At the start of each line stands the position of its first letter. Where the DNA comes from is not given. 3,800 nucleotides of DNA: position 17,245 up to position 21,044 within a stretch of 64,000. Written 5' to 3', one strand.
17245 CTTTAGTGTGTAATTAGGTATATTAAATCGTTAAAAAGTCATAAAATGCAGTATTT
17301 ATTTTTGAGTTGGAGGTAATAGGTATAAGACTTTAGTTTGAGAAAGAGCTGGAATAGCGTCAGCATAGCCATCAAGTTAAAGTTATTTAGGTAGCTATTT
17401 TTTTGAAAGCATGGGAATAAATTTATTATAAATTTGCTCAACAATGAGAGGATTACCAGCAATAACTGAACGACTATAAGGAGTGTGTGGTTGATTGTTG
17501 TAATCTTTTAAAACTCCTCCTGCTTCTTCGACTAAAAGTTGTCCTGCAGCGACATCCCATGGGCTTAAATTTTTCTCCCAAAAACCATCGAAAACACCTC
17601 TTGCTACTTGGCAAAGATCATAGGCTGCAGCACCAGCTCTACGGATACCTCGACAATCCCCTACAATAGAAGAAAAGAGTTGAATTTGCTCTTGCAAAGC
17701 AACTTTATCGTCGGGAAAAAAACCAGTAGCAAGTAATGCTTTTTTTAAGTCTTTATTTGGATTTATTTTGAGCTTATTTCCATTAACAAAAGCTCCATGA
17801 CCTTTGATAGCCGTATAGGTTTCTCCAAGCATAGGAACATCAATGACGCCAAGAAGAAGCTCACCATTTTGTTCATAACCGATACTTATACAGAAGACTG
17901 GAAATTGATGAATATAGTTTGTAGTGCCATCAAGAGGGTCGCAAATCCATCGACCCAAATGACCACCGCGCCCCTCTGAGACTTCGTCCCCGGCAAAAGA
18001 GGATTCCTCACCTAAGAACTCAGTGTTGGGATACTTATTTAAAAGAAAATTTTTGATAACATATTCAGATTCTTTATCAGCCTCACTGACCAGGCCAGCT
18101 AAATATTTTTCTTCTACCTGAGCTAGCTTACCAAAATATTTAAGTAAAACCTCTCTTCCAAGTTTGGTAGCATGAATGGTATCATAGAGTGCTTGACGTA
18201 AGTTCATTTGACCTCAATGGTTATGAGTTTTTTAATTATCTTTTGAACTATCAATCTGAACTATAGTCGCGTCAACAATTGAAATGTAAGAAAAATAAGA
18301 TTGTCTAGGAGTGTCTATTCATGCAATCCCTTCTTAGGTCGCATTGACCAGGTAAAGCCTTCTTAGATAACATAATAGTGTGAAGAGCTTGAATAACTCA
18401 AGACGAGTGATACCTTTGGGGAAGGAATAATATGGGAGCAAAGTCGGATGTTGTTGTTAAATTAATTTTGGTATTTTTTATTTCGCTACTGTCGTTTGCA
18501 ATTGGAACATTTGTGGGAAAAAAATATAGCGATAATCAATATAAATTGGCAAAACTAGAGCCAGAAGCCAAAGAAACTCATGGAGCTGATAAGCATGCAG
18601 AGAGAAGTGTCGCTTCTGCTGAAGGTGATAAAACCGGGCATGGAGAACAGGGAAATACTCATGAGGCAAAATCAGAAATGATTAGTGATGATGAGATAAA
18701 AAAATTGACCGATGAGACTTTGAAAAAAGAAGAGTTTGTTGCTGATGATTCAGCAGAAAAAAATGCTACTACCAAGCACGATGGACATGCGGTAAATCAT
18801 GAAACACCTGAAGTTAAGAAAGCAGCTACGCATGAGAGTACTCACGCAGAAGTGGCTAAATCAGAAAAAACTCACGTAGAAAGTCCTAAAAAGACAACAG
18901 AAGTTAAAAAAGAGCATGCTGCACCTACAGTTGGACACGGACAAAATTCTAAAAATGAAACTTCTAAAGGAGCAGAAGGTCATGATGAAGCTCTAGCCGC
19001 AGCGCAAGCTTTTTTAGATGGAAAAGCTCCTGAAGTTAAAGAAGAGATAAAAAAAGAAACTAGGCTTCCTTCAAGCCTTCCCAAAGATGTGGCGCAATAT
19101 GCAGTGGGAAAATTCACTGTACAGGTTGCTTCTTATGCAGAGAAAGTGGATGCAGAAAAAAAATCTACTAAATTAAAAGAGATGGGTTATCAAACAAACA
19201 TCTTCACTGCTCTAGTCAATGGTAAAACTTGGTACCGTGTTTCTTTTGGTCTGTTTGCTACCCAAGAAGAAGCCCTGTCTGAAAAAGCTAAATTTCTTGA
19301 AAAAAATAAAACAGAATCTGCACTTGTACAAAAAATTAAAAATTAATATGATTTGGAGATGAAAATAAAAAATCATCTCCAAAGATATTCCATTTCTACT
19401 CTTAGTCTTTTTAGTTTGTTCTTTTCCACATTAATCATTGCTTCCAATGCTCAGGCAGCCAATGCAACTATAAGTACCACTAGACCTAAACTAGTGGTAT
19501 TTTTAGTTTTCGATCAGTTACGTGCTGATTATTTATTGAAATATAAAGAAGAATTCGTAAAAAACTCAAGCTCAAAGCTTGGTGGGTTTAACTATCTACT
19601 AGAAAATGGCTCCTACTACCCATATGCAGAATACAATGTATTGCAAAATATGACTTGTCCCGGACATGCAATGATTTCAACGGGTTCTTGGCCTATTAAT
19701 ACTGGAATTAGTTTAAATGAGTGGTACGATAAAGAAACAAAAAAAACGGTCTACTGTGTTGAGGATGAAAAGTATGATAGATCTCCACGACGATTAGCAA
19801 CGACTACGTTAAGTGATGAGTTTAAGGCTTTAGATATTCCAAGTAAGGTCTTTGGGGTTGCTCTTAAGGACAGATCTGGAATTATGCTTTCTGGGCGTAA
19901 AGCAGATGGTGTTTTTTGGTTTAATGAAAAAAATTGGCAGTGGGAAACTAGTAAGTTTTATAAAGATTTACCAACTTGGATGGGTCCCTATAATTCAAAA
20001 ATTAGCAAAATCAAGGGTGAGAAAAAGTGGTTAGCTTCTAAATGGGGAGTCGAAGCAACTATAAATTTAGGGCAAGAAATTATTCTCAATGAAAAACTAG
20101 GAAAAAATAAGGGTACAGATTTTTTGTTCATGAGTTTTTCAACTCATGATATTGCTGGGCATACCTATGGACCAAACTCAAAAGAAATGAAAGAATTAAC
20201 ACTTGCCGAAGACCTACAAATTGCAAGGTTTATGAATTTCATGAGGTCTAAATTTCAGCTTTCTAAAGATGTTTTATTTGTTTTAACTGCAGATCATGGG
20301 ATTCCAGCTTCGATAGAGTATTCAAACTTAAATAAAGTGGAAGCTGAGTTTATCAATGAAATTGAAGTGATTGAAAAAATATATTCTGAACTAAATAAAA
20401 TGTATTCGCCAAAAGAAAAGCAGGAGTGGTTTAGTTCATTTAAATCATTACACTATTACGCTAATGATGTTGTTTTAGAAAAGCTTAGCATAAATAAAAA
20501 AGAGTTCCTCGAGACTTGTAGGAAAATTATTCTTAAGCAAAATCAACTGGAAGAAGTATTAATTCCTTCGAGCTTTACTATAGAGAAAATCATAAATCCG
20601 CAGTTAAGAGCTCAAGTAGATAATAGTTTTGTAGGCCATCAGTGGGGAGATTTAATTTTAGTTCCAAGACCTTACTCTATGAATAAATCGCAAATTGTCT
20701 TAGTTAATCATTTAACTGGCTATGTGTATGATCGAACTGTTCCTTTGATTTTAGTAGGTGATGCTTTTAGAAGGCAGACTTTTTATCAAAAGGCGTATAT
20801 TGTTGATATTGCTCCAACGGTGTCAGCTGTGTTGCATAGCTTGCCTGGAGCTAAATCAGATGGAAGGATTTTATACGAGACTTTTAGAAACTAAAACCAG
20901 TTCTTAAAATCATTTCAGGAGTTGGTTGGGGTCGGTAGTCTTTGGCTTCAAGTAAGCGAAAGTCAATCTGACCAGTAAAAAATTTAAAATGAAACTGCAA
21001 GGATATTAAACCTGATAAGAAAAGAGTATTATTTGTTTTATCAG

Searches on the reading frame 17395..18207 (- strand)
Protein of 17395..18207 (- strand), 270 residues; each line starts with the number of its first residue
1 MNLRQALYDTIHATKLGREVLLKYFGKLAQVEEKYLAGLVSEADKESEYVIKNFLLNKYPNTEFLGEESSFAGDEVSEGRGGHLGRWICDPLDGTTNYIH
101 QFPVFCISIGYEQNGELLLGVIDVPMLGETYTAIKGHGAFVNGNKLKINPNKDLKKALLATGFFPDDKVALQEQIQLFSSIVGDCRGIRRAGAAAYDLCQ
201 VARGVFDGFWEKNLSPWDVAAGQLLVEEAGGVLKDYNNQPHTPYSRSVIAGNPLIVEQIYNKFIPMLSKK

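Call 55: search_protein_families(library=pfam, proteins=[window:17395-18207:-])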
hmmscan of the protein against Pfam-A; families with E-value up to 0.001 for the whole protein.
window:17395-18207:- (270 aa): 1 family
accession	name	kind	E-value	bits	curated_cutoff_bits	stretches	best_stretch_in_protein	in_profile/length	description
PF00459.30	Inositol_P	-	1.1e-60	205.8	27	1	16-256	15-259/271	Inositol monophosphatase family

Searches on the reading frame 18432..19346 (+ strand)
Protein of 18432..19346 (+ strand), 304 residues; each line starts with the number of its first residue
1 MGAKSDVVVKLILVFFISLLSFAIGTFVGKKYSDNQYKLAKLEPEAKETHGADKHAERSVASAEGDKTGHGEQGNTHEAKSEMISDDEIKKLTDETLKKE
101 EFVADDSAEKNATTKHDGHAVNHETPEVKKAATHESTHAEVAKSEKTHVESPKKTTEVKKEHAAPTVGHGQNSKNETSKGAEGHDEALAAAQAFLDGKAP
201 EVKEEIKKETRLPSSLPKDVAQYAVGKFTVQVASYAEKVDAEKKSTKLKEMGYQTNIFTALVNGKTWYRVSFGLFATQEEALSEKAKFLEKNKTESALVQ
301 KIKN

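Call 55: search_protein_families(library=pfam, proteins=[window:18432-19346:+])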
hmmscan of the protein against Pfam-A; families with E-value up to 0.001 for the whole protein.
window:18432-19346:+ (304 aa): 1 family
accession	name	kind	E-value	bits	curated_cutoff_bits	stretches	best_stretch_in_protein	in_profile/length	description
PF05036.18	SPOR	-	1e-13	51.8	21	1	225-288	2-64/76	SPOR domain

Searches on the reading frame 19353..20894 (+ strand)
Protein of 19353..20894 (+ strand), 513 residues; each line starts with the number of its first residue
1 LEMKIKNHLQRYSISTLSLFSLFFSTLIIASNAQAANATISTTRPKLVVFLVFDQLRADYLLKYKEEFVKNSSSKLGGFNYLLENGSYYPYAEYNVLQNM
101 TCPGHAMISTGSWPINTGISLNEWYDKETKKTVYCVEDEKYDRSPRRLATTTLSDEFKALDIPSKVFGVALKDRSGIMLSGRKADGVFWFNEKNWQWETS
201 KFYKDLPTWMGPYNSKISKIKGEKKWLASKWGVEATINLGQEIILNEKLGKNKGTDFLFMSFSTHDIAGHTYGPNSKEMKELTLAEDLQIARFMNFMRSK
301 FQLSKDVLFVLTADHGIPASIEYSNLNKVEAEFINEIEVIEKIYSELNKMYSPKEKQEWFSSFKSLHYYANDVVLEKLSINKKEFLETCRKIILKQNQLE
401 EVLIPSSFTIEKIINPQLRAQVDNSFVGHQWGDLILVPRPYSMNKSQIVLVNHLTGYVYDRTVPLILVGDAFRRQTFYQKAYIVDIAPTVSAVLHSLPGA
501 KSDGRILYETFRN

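Call 55: search_protein_families(library=pfam, proteins=[window:19353-20894:+])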
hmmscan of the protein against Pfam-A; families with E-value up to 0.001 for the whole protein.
window:19353-20894:+ (513 aa): 2 families
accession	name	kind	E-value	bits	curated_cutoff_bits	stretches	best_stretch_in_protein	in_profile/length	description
PF01663.27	Phosphodiest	-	3.7e-31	109.4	23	1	48-320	1-224/342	Type I phosphodiesterase / nucleotide pyrophosphatase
PF01676.23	Metalloenzyme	-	0.00065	19.7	24.3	0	252-321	144-206/252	Metalloenzyme superfamily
